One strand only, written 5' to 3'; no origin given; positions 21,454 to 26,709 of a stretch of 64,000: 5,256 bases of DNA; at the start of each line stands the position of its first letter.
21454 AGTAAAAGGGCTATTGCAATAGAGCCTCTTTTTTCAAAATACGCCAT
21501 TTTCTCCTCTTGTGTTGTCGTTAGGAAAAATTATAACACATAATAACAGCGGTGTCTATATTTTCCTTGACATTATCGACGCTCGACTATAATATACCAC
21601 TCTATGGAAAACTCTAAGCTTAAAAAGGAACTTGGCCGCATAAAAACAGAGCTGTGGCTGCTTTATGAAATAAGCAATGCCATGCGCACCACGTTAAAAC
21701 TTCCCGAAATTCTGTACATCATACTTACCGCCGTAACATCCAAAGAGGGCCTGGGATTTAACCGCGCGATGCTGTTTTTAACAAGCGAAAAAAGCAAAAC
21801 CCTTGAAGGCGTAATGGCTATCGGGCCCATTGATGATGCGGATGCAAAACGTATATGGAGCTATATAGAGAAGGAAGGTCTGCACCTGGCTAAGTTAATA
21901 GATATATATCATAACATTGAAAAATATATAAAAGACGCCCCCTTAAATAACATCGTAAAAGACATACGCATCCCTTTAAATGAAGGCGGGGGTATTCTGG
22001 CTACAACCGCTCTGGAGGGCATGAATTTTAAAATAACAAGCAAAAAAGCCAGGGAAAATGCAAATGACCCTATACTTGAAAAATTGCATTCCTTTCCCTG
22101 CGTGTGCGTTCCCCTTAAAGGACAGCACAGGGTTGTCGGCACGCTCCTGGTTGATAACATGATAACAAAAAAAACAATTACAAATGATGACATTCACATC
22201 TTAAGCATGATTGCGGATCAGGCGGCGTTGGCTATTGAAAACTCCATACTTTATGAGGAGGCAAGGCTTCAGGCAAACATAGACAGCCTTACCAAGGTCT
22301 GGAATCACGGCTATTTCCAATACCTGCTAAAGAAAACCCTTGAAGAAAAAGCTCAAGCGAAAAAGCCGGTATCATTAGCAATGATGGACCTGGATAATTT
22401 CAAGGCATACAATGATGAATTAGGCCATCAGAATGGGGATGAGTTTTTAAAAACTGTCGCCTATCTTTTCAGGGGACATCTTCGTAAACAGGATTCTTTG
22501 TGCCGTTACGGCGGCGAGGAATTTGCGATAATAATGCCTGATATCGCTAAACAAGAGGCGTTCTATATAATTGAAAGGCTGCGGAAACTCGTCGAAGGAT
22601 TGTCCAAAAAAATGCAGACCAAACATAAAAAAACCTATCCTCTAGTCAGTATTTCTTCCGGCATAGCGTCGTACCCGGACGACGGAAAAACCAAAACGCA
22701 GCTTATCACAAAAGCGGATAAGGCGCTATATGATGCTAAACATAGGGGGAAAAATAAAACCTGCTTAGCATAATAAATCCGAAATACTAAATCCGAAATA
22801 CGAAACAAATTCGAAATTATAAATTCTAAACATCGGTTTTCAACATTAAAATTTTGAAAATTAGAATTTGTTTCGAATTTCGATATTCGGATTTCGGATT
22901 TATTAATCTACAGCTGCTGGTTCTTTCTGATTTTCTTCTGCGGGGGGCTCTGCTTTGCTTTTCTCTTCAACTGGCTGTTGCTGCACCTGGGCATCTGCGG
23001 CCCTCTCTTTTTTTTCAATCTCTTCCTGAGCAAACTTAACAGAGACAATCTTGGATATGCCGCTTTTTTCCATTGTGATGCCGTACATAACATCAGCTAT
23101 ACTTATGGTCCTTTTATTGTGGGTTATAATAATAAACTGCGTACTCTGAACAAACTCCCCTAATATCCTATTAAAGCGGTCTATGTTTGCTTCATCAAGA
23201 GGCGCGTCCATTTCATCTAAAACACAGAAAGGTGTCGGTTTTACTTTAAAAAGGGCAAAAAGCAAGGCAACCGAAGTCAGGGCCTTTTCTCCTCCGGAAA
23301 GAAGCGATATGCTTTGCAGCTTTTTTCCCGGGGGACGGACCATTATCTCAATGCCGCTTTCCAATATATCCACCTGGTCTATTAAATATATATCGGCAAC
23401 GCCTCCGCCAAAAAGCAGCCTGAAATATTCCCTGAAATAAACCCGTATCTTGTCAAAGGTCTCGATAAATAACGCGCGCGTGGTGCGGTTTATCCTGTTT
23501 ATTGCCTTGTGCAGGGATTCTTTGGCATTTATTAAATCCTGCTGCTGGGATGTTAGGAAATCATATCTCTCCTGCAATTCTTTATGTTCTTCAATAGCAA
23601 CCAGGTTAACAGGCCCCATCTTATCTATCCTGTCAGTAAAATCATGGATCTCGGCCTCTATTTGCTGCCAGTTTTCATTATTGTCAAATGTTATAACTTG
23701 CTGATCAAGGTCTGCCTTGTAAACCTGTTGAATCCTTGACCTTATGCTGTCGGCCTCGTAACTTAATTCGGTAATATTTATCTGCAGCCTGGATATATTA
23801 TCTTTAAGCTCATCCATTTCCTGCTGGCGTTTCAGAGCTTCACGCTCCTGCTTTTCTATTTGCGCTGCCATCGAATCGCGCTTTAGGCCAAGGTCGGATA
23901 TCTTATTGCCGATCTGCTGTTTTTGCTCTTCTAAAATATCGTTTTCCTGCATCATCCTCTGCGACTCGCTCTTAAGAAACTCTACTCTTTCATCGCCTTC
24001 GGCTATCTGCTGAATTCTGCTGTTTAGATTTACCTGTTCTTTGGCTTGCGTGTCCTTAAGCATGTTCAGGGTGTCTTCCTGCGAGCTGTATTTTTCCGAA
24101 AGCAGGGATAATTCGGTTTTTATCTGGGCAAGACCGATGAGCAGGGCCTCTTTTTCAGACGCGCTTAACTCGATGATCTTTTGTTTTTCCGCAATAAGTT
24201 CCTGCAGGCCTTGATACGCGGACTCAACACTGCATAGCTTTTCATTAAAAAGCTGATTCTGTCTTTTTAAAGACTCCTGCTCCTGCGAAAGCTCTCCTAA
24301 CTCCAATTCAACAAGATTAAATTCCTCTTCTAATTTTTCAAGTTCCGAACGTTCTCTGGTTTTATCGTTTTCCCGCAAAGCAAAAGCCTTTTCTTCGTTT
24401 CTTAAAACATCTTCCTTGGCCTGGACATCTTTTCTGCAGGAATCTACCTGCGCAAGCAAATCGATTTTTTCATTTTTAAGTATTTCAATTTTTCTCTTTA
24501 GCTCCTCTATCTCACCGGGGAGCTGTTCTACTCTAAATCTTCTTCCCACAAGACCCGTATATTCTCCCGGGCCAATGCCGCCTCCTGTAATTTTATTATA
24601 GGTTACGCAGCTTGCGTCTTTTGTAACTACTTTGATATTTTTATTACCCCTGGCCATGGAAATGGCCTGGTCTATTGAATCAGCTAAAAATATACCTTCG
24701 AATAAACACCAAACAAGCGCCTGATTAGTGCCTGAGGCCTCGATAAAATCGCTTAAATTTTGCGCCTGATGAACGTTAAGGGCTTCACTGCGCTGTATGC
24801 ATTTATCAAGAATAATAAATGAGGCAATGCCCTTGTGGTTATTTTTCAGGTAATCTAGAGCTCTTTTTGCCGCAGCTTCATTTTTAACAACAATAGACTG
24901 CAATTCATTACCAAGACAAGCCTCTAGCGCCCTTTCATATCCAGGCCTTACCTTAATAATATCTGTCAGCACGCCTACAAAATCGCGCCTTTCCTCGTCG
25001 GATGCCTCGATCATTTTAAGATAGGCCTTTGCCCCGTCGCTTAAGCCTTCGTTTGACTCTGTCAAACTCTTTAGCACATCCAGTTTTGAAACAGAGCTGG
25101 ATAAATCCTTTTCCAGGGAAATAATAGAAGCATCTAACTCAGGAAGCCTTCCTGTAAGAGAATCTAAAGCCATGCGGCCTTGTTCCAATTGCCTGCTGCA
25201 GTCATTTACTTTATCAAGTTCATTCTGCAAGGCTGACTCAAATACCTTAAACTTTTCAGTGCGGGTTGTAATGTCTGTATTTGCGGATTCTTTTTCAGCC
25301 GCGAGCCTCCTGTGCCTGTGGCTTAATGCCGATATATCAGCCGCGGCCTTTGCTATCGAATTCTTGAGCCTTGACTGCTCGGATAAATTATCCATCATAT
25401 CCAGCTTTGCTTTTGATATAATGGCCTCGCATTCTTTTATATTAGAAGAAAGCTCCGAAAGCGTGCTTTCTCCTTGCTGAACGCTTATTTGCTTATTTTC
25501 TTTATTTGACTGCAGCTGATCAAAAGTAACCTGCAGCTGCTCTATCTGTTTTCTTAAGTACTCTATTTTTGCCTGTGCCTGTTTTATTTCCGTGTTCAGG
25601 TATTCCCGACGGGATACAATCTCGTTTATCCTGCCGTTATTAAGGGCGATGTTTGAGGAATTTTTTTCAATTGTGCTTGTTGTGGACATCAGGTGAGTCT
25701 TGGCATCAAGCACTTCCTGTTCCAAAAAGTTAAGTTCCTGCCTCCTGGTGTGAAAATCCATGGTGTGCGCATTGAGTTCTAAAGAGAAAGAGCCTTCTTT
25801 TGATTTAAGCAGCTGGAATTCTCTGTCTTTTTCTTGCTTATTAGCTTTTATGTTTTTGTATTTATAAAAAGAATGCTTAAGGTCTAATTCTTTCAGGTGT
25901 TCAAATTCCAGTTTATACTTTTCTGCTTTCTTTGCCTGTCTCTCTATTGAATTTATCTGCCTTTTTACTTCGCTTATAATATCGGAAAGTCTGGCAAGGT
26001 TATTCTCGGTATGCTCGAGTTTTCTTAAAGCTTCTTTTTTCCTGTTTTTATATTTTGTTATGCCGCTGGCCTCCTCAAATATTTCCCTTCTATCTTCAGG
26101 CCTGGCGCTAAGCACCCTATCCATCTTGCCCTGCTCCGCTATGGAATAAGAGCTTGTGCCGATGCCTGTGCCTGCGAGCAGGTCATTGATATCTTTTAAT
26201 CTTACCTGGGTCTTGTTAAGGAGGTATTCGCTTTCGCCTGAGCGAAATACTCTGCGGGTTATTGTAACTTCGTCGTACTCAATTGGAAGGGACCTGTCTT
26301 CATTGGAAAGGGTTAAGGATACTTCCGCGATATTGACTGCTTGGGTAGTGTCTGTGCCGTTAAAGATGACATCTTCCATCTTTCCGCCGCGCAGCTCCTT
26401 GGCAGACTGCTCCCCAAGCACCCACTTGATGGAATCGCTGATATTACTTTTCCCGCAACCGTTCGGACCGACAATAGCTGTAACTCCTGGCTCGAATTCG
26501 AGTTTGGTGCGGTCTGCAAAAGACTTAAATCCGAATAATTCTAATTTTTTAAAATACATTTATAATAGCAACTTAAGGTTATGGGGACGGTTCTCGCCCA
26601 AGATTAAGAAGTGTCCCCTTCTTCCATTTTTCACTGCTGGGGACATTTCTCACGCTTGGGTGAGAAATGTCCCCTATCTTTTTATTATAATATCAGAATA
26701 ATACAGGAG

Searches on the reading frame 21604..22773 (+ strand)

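Call 42: search_protein_families(library=pfam, max_evalue=0.00001, proteins=[window:21604-22773:+])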
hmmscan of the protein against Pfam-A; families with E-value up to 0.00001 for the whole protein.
window:21604-22773:+ (389 aa): 2 families
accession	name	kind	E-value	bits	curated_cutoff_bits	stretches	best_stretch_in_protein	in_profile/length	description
PF00990.26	GGDEF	-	3.1e-46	157.5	23.8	1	224-385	1-161/161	Diguanylate cyclase, GGDEF domain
PF01590.32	GAF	-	3.7e-10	40.9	22.4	1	35-211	4-133/133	GAF domain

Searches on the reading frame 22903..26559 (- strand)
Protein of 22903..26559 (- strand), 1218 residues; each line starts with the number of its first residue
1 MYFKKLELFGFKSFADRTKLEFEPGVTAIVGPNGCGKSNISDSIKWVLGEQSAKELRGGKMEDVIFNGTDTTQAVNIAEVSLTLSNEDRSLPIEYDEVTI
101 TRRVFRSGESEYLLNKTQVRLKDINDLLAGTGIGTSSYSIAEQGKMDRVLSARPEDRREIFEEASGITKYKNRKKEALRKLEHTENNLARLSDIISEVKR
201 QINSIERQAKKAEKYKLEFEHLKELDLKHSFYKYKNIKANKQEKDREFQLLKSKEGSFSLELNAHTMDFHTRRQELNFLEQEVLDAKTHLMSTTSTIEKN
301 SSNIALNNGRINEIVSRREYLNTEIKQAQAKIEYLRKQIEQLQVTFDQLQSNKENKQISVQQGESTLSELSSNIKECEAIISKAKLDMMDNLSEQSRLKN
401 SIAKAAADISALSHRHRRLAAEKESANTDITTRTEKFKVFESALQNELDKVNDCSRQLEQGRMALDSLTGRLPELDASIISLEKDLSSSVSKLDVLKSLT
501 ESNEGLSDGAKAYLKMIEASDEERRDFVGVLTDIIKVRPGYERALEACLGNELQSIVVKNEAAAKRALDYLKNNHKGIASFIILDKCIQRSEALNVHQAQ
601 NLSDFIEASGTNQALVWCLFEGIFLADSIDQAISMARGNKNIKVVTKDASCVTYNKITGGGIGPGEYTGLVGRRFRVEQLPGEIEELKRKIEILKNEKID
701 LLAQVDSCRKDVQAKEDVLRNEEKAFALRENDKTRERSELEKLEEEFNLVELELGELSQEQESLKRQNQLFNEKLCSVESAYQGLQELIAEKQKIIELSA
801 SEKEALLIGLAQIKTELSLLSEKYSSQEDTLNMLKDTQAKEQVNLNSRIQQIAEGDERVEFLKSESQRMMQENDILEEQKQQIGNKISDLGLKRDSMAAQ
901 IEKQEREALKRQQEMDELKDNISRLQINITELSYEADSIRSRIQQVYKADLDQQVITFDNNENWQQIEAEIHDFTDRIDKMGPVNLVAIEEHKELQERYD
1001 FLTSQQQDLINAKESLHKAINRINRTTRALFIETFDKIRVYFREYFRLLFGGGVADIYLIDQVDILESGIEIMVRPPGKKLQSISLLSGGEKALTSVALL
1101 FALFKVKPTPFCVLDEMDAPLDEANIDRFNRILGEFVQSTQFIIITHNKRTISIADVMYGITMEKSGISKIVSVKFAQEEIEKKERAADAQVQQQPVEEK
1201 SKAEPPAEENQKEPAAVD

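Call 42: search_protein_families(library=pfam, max_evalue=0.00001, proteins=[window:22903-26559:-])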
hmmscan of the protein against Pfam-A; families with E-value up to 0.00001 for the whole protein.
window:22903-26559:- (1218 aa): 5 families
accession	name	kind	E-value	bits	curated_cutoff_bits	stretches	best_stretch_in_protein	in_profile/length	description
PF02463.25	SMC_N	-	3.1e-72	243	40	1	3-1169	2-219/220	RecF/RecN/SMC N terminal domain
PF06470.18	SMC_hinge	-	1.5e-23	83.8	22.5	1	526-635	3-115/116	SMC proteins Flexible Hinge Domain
PF13476.12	AAA_23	-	7.2e-17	63.1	27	1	5-208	1-183/201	AAA domain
PF13304.12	AAA_21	-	5.7e-10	40.2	27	0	26-86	1-66/304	AAA domain, putative AbiEii toxin, Type IV TA system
PF13175.12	AAA_15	-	1.8e-07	31.5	32.1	1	1-392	1-239/374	AAA ATPase domain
